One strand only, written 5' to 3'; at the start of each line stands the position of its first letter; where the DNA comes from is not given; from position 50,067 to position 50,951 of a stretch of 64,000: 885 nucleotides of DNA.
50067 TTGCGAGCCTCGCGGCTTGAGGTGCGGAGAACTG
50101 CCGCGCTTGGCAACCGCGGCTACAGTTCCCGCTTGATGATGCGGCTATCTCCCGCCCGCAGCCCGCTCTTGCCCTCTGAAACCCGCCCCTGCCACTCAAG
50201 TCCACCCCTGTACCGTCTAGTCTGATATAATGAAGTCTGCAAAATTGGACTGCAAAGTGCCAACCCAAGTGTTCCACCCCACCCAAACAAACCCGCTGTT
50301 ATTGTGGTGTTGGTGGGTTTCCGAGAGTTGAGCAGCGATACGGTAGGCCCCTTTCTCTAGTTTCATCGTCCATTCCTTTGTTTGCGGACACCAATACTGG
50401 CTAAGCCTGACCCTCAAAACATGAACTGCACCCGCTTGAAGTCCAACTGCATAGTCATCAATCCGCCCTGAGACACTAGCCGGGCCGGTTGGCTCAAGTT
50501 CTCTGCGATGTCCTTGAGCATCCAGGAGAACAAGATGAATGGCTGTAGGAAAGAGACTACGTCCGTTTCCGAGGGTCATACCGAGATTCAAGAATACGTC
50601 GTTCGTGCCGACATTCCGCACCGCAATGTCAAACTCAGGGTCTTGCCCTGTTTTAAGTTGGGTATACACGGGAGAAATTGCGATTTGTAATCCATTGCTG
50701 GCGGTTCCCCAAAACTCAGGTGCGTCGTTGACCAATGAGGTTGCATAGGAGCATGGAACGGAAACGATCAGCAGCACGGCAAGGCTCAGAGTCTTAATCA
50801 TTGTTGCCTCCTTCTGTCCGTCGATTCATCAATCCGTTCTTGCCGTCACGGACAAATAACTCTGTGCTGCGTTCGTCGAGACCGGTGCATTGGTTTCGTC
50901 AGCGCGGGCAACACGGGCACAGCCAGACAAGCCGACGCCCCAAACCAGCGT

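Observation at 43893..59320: Lower-GC accessory island of mosaic secreted proteins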

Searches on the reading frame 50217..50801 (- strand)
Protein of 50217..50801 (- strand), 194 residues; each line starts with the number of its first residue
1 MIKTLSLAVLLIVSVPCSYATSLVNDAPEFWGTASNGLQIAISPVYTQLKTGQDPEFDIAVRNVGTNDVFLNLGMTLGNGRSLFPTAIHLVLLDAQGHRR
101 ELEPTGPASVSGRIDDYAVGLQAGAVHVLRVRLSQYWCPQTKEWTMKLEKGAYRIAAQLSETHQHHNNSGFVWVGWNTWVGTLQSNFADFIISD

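Call 4: search_protein_families(library=pfam, proteins=[window:50217-50801:-], max_evalue=0.1)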
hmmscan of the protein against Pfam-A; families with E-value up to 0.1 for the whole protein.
window:50217-50801:- (194 aa): 0 families

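Call 17: search_protein_families(library=ncbifam, proteins=[window:50217-50801:-], max_evalue=0.1)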
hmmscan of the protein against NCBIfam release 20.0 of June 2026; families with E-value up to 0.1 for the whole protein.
window:50217-50801:- (194 aa): 0 families

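Call 43: search_protein_families(library=padloc, proteins=[window:50217-50801:-], max_evalue=0.01)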
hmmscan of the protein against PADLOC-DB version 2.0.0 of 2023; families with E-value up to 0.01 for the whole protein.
window:50217-50801:- (194 aa): 0 families

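Call 53: find_homologous_proteins(query=window:50217-50801:-)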
Query window:50217-50801:- (194 aa): 17 proteins with E <= 0.001 among 150 candidates.
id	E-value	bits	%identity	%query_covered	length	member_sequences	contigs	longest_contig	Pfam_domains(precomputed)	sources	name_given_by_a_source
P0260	1.4e-127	441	100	100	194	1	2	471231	-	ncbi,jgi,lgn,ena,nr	ncbi:MAG TPA: hypothetical protein VMP11_09675 [Verrucomicrobiae bacterium]|nr:hypothetical protein 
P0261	3.4e-110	384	85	100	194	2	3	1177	-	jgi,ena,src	jgi:hypothetical protein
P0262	2.7e-90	319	74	97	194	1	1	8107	-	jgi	jgi:hypothetical protein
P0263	2.5e-85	303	84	80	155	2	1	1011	-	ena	-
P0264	5.8e-84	299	83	80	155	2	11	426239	-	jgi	jgi:hypothetical protein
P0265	2.9e-71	257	84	69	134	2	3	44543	-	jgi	jgi:hypothetical protein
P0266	7.0e-64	233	82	62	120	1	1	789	-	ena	-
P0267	3.0e-57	211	52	99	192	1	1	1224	-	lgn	-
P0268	1.9e-56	209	53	99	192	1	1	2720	-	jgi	jgi:hypothetical protein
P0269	2.3e-56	208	51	92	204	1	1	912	-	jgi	jgi:hypothetical protein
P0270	3.1e-56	208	54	96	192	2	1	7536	-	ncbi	-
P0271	2.6e-55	205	53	98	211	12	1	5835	-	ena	-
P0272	2.7e-51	192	55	80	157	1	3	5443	-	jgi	jgi:hypothetical protein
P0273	4.5e-51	191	49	96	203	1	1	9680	-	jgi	jgi:hypothetical protein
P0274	1.1e-44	170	52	79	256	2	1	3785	-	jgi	jgi:hypothetical protein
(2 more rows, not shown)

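Call 54: find_encoding_contigs(protein=P0264, flank=10000, max_places=3)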
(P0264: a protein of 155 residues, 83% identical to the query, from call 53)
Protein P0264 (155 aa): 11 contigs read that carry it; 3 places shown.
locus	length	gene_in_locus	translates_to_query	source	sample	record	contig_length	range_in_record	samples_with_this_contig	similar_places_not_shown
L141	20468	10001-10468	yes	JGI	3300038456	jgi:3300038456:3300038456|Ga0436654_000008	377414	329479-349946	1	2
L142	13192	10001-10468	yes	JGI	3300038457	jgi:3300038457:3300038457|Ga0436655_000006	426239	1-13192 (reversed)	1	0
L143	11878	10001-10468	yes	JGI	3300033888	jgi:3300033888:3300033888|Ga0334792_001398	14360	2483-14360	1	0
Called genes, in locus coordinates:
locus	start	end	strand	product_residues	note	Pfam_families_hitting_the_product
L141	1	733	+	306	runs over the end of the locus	-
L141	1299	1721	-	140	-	-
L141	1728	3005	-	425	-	PF00004:AAA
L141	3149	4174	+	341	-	PF13280:WYL, PF25583:WCX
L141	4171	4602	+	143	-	-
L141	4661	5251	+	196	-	-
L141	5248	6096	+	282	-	PF22558:REase-ARP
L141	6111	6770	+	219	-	-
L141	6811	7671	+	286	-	-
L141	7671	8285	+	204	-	PF00271:Helicase_C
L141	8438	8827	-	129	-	-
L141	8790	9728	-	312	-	PF00589:Phage_integrase (faint)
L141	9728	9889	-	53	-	-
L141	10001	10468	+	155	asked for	-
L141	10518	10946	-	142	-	-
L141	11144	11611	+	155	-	-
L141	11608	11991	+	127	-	-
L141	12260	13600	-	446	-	-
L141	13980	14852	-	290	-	-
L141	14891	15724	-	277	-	PF13229:Beta_helix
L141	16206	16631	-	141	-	-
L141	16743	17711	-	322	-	-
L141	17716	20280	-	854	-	PF22763:NrS1-1_pol-like_HBD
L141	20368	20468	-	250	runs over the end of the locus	-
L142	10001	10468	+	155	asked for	-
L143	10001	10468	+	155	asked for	-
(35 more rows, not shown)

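Call 56: search_protein_families(library=pfam, proteins=[L141:8790-9728:-, L141:8438-8827:-, L141:10518-10946:-, L141:11144-11611:+, L141:11608-11991:+, L141:12260-13600:-, L141:13980-14852:-, L141:14891-15724:-, L141:16743-17711:-, L141:17716-20280:-], max_evalue=0.01)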
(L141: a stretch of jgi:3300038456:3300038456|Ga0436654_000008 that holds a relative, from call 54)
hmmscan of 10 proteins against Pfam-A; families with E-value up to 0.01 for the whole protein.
L141:8790-9728:- (312 aa): 6 families
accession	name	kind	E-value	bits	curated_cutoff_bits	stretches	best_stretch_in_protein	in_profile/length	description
PF00589.27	Phage_integrase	-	1.6e-05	25.2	27.1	1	213-276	27-81/172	Phage integrase family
PF14659.12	Phage_int_SAM_3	-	0.00044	20.9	22.6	1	91-143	1-54/58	Phage integrase, N-terminal SAM-like domain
PF24624.1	Int_N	-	0.00057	21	27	1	94-185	7-98/100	Phage integrase, N-terminal domain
PF22022.2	Phage_int_M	-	0.0045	17.6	27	1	93-184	2-94/96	Phage integrase central domain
PF20172.3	DUF6538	-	0.006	16.7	27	0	38-64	19-46/60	Domain of unknown function (DUF6538)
PF13495.12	Phage_int_SAM_4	-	0.0064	17.3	27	0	106-168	13-77/85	Phage integrase, N-terminal SAM-like domain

L141:8438-8827:- (129 aa): 0 families

L141:10518-10946:- (142 aa): 0 families

L141:11144-11611:+ (155 aa): 0 families

L141:11608-11991:+ (127 aa): 0 families

L141:12260-13600:- (446 aa): 0 families

L141:13980-14852:- (290 aa): 1 family
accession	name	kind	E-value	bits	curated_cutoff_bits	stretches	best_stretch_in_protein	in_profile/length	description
PF18884.5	TSP3_bac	-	4.1e-05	23.8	25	1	185-206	1-22/22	Bacterial TSP3 repeat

L141:14891-15724:- (277 aa): 1 family
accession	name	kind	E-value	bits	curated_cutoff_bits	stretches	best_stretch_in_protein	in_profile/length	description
PF13229.12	Beta_helix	-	1.4e-15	57.7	25.9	2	99-250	2-146/158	Right handed beta helix region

L141:16743-17711:- (322 aa): 0 families

L141:17716-20280:- (854 aa): 2 families
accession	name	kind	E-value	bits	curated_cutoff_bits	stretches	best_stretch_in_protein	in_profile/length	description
PF22763.1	NrS1-1_pol-like_HBD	-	1.3e-25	89.5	27.9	1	250-305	2-58/64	NrS-1 polymerase HBD domain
PF06048.17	DUF927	-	0.00024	21.3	22.6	1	409-587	91-251/284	Domain of unknown function (DUF927)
